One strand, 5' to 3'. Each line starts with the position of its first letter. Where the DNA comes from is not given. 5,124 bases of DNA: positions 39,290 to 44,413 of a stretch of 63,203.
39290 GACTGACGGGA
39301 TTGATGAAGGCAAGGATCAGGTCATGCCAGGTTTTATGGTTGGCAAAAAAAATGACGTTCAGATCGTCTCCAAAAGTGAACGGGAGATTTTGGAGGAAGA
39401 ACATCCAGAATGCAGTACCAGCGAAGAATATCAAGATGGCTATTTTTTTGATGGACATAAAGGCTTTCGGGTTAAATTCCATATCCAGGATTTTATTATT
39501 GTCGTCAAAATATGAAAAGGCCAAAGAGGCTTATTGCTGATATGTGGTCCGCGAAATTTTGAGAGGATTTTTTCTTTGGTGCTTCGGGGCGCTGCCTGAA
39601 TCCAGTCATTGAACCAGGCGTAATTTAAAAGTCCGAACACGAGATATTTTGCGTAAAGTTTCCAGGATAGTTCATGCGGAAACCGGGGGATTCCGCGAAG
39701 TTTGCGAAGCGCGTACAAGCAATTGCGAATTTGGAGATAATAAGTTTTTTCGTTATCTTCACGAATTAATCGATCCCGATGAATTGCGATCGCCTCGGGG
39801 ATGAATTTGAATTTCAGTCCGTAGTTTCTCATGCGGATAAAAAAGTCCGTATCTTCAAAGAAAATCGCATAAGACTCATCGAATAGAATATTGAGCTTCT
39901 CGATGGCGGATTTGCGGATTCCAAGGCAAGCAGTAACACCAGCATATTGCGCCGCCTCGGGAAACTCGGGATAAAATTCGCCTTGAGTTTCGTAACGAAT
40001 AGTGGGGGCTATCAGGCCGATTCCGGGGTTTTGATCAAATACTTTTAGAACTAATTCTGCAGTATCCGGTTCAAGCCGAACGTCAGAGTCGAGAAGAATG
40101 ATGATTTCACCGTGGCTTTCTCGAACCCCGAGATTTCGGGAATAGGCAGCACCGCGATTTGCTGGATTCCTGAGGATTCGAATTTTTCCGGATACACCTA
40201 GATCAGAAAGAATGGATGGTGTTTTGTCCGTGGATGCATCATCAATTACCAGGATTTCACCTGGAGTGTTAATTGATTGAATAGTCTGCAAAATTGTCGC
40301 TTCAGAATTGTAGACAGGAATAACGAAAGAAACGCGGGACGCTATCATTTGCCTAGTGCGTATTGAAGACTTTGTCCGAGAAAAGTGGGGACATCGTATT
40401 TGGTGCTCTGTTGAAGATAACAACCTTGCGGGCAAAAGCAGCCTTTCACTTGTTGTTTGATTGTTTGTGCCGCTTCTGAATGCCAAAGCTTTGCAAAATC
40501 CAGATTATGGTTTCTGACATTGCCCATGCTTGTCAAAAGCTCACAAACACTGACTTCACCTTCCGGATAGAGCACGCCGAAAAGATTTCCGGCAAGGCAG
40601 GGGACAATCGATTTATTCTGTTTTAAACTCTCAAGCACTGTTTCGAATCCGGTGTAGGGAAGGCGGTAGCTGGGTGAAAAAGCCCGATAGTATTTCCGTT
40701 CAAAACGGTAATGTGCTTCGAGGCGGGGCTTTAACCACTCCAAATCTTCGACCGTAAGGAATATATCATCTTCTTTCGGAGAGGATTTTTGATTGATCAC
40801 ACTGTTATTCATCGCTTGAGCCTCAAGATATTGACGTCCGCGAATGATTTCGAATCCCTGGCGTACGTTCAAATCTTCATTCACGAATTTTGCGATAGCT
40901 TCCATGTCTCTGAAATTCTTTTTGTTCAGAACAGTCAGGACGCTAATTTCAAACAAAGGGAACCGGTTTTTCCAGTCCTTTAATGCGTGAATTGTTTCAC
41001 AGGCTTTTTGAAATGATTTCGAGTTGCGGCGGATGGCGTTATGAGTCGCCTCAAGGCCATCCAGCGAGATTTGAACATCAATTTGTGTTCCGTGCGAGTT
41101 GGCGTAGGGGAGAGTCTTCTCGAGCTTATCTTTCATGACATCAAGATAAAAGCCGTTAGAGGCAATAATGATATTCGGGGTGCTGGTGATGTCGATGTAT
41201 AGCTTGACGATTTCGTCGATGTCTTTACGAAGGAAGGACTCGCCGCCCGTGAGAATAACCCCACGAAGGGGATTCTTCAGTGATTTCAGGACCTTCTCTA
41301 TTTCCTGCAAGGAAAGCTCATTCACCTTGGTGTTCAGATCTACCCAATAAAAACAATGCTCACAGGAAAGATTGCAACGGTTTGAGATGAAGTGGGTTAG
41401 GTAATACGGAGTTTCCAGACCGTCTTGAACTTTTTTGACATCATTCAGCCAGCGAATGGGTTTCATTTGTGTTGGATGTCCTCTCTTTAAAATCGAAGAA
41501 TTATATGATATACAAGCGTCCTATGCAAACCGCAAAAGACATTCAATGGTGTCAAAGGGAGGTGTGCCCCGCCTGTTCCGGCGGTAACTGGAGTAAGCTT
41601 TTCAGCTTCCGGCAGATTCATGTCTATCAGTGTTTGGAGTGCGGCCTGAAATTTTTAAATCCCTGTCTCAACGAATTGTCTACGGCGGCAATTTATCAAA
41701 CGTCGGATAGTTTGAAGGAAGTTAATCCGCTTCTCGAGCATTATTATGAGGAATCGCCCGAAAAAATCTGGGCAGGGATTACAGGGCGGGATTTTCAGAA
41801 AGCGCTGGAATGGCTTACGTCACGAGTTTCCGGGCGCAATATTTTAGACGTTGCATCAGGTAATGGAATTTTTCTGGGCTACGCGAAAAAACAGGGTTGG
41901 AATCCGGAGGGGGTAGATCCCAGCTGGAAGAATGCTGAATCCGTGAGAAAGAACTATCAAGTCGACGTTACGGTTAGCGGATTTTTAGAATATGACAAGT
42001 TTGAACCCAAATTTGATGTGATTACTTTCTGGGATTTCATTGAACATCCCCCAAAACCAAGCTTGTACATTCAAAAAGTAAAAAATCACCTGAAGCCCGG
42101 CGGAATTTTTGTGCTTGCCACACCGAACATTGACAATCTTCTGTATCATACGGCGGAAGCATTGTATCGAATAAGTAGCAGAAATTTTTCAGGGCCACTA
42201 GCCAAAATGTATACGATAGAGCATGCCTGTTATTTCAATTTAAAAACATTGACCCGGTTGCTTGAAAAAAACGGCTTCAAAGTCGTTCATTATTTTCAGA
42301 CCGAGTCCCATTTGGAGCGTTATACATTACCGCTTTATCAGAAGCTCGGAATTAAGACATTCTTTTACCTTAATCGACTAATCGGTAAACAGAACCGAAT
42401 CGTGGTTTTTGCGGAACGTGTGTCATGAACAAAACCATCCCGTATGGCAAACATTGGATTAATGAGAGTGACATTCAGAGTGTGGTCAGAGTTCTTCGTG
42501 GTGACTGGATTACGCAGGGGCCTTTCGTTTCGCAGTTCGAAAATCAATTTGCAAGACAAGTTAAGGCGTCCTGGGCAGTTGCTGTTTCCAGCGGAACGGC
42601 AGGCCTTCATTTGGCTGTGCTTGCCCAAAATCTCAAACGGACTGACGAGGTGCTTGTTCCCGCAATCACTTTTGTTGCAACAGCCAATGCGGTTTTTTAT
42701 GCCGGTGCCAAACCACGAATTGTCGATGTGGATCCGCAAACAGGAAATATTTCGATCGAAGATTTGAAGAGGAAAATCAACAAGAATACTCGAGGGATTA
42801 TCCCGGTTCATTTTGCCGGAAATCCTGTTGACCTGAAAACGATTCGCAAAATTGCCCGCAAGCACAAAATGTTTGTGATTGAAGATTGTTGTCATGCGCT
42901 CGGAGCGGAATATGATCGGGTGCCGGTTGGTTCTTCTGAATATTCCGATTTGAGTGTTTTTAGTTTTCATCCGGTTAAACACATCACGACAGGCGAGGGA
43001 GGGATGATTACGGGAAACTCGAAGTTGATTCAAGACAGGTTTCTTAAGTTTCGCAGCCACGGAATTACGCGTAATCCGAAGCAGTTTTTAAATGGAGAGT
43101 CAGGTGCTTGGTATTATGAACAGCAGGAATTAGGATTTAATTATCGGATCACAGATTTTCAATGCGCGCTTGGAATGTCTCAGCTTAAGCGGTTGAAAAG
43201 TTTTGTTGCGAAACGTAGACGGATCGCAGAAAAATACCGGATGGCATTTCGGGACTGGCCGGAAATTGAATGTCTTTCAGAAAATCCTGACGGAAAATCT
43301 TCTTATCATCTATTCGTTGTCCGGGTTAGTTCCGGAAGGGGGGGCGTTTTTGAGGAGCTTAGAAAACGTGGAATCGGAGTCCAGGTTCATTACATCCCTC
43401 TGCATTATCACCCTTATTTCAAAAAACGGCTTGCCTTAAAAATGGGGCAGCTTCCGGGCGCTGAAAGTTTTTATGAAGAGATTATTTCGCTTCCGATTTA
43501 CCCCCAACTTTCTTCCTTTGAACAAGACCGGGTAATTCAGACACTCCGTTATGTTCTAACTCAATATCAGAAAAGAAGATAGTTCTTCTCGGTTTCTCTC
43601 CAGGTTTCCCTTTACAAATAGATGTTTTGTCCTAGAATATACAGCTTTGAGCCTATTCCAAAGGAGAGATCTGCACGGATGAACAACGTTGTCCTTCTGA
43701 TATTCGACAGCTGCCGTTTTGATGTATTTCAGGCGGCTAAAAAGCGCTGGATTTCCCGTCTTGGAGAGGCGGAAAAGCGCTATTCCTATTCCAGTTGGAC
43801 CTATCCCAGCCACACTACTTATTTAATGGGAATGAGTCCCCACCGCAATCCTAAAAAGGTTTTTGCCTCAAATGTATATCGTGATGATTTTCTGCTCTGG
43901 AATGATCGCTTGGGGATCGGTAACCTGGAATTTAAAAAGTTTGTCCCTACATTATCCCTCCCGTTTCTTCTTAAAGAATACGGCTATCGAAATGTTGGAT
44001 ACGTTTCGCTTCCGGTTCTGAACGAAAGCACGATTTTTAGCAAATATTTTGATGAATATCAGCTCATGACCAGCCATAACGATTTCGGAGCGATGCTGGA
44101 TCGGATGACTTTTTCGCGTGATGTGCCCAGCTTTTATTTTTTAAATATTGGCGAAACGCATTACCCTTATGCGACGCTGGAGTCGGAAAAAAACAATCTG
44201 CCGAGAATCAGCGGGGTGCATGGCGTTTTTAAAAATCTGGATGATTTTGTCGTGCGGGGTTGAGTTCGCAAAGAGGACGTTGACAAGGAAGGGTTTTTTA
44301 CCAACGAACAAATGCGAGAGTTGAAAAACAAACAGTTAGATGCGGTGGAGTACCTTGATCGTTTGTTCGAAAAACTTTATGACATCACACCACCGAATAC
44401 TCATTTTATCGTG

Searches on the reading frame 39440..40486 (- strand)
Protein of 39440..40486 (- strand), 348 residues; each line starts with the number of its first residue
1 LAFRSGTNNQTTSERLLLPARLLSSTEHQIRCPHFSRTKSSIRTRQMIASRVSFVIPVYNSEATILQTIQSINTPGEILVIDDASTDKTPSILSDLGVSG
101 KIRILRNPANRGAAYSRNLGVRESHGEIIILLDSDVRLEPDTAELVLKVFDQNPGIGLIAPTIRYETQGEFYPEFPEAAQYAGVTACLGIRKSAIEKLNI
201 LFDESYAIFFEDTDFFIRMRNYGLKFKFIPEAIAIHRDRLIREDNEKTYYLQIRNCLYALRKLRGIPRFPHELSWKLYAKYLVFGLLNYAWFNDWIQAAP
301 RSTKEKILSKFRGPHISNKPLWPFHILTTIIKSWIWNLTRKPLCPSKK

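Call 58: search_protein_families(library=pfam, proteins=[window:39440-40486:-])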
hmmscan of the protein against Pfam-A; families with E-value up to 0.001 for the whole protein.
window:39440-40486:- (348 aa): 4 families
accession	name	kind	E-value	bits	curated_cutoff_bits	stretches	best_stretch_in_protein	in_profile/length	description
PF00535.33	Glycos_transf_2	-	4.3e-26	92.3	23.3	1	53-177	1-130/168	Glycosyl transferase family 2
PF10111.15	Glyco_tranf_2_2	-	7.6e-10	39.2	27.3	1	53-150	1-106/276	Glycosyltransferase like family 2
PF13632.12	Glyco_trans_2_3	-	3.7e-07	30.6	27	1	128-293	1-179/198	Glycosyl transferase family group 2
PF13641.12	Glyco_tranf_2_3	-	5.9e-06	26.9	27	1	51-165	2-124/230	Glycosyltransferase like family 2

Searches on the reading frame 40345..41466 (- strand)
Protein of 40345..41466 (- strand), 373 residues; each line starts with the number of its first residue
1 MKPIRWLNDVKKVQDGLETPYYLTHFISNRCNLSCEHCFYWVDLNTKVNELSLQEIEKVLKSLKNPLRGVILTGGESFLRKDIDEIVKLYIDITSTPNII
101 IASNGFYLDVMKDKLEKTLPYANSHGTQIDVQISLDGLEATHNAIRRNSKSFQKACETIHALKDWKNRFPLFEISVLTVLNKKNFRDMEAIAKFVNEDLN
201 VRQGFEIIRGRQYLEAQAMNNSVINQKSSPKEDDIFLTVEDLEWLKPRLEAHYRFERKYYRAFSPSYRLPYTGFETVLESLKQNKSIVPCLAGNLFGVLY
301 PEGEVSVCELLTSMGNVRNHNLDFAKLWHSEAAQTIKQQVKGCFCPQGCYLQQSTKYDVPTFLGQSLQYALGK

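Call 8: search_protein_families(library=pfam, proteins=[window:40345-41466:-])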
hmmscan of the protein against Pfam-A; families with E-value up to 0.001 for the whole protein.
window:40345-41466:- (373 aa): 3 families
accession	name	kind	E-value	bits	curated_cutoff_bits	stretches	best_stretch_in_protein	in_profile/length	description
PF04055.27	Radical_SAM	-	7.6e-20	72.2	29.5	1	27-195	3-166/166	Radical SAM superfamily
PF13353.11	Fer4_12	-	1.1e-06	29.5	22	1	25-134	10-118/137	4Fe-4S single cluster domain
PF13186.11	SPASM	-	0.00013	22.6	21.5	1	298-345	9-63/67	Iron-sulfur cluster-binding domain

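Call 20: search_protein_families(library=ncbifam, proteins=[window:40345-41466:-], max_evalue=0.00001)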
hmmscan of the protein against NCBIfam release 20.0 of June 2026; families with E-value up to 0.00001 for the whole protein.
window:40345-41466:- (373 aa): 44 families (the best 25 are shown)
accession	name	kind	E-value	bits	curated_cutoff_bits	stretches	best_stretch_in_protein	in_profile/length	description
TIGR04133.1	rSAM_w_lipo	hypoth_equivalog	1.3e-20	73.7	425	1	28-194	31-188/350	TIGR04133 family radical SAM/SPASM protein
TIGR04250.1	SCM_rSAM_ScmE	equivalog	2.7e-19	69.3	400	1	26-201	8-171/358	SynChlorMet cassette radical SAM/SPASM protein ScmE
TIGR04055.1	rSAM_NirJ2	equivalog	1.1e-18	67.9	500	1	28-194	7-160/326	putative heme d1 biosynthesis radical SAM protein NirJ2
NF045702.1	rSAM_GDGT_ether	equivalog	2.3e-18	66.1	450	1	27-204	92-262/486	tetraether lipid synthase Tes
NF050035.1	rSAM_WgK_link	exception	5.2e-18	65.2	650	1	18-201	6-176/367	radical SAM/SPASM peptide maturase WgkB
TIGR04545.1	rSAM_ahbD_hemeb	equivalog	1.3e-17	64.3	500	1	27-331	6-289/339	heme b synthase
TIGR04051.1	rSAM_NirJ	equivalog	2.2e-17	63.1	515.45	1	29-197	10-165/354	heme d1 biosynthesis radical SAM protein NirJ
TIGR03962.1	mycofact_rSAM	equivalog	3.9e-17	62.4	265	1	11-199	2-180/339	mycofactocin radical SAM maturase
TIGR02666.1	moaA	equivalog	5.3e-17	61.8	284.05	1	27-197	16-182/336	GTP 3',8-cyclase MoaA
TIGR04053.2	TIGR04053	equivalog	6.1e-16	58.6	395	1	19-198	6-177/366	TIGR04053 family radical SAM/SPASM domain-containing protein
TIGR04054.1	rSAM_NirJ1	equivalog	3.7e-15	55.4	650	1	26-199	41-201/387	putative heme d1 biosynthesis radical SAM protein NirJ1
TIGR04403.1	rSAM_skfB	equivalog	2.1e-14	53.2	300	1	23-197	106-267/402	sporulation killing factor system radical SAM maturase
NF049973.1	radical_Rv1681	equivalog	2.1e-14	53.2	380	1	30-209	81-247/326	Rv1681 family radical SAM protein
TIGR04546.1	rSAM_ahbC_deAc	equivalog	3.5e-14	52.4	650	1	27-197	45-202/390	12,18-didecarboxysiroheme deacetylase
NF001199.0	PRK00164.2-1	equivalog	7.1e-14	51.6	231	1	27-225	18-205/308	GTP 3',8-cyclase MoaA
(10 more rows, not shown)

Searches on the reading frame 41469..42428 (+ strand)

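Call 8: search_protein_families(library=pfam, proteins=[window:41469-42428:+])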
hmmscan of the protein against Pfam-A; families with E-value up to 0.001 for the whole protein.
window:41469-42428:+ (319 aa): 6 families
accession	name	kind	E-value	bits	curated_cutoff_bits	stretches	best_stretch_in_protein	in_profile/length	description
PF13489.12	Methyltransf_23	-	1.2e-24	87.4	27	1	119-274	20-163/164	Methyltransferase domain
PF08241.18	Methyltransf_11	-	2.3e-09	38.2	21.2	1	126-216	1-95/95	Methyltransferase domain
PF13649.12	Methyltransf_25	-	4e-09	37.5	27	1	125-212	1-97/97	Methyltransferase domain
PF08242.18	Methyltransf_12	-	1.9e-08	35.4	30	1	126-214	1-98/98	Methyltransferase domain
PF13847.12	Methyltransf_31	-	1.5e-07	31.6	27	1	121-230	3-117/145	Methyltransferase domain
PF07942.18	CARME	-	0.00015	21.6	27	1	156-274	138-236/268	Carnosine N-methyltransferase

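Call 20: search_protein_families(library=ncbifam, proteins=[window:41469-42428:+], max_evalue=0.00001)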
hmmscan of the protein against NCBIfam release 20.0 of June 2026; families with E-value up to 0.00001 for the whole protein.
window:41469-42428:+ (319 aa): 1 family
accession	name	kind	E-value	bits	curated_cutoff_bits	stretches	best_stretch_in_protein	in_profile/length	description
TIGR01983.1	UbiG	equivalog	3.7e-11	42.8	102.95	1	117-228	45-163/228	bifunctional 2-polyprenyl-6-hydroxyphenol methylase/3-demethylubiquinol 3-O-methyltransferase UbiG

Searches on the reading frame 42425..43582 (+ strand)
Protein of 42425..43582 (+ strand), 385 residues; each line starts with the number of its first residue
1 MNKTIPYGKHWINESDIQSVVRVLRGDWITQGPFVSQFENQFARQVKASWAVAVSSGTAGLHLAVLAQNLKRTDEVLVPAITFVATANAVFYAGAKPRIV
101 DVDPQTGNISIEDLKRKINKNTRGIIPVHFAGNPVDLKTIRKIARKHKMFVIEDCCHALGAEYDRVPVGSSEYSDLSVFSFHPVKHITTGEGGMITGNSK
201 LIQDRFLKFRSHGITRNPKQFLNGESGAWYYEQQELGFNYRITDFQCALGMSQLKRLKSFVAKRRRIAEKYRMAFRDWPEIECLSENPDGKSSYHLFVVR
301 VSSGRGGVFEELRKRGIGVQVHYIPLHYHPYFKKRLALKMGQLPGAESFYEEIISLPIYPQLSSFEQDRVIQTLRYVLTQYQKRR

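Call 8: search_protein_families(library=pfam, proteins=[window:42425-43582:+])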
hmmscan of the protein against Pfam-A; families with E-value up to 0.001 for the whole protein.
window:42425-43582:+ (385 aa): 4 families
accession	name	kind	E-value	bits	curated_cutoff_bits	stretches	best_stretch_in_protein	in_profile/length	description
PF01041.23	DegT_DnrJ_EryC1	-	4.2e-116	388.5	19.8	1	12-375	3-360/360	DegT/DnrJ/EryC1/StrS aminotransferase family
PF00155.27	Aminotran_1_2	-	4.5e-09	36.4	19.7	1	43-162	52-193/361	Aminotransferase class I and II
PF01212.27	Beta_elim_lyase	-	1.8e-06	28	27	1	33-206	32-220/288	Beta-eliminating lyase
PF01053.26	Cys_Met_Meta_PP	-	1.8e-06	27.2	27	1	32-160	51-179/381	Cys/Met metabolism PLP-dependent enzyme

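Call 20: search_protein_families(library=ncbifam, proteins=[window:42425-43582:+], max_evalue=0.00001)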
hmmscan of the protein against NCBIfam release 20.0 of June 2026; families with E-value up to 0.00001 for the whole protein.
window:42425-43582:+ (385 aa): 10 families
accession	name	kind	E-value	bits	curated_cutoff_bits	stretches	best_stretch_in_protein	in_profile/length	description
TIGR03588.1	PseC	equivalog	2.8e-146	487.3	423.5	1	5-378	2-380/380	UDP-4-amino-4,6-dideoxy-N-acetyl-beta-L-altrosamine transaminase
NF008658.2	PRK11658.1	equivalog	3.5e-83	279.3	631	1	1-378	1-377/379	UDP-4-amino-4-deoxy-L-arabinose aminotransferase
TIGR04181.1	NHT_00031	hypoth_equivalog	3.2e-73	246.7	420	1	12-357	8-357/359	LegC family aminotransferase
NF008687.0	PRK11706.1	equivalog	9e-67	225.4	375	1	5-376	2-372/375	dTDP-4-amino-4,6-dideoxygalactose transaminase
NF011936.0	PRK15407.1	equivalog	3.9e-59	200.5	423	2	3-213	35-251/440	lipopolysaccharide biosynthesis protein RfbH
TIGR02379.1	ECA_wecE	subfamily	5.5e-54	183.4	434.85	1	26-375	24-372/376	dTDP-4-amino-4,6-dideoxy-D-glucose transaminase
TIGR04427.1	PLP_DesI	equivalog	3.5e-50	171.2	650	1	21-380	39-385/390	dTDP-4-dehydro-6-deoxyglucose aminotransferase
NF041364.1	GntC_guanitoxin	equivalog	1.1e-08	34.4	415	1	39-158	51-177/356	guanitoxin biosynthesis PLP-dependent (S)-gamma-hydroxy-L-arginine cyclodehydratase GntC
TIGR01328.1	met_gam_lyase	equivalog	1.5e-06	27.3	549.7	1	33-160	59-186/391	methionine gamma-lyase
NF005601.0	PRK07337.1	equivalog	4.2e-06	26.1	496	1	38-175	85-227/394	pyridoxal phosphate-dependent aminotransferase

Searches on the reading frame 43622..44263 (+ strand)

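Call 8: search_protein_families(library=pfam, proteins=[window:43622-44263:+])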
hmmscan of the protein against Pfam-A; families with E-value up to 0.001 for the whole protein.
window:43622-44263:+ (213 aa): 0 families

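Call 20: search_protein_families(library=ncbifam, proteins=[window:43622-44263:+], max_evalue=0.00001)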
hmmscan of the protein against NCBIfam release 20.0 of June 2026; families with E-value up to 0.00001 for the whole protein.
window:43622-44263:+ (213 aa): 1 family
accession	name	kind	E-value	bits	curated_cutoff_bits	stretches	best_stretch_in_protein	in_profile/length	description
NF038075.1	fam_STM4013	hypoth_equivalog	3e-06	26.9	250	0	20-78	7-72/261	STM4013/SEN3800 family hydrolase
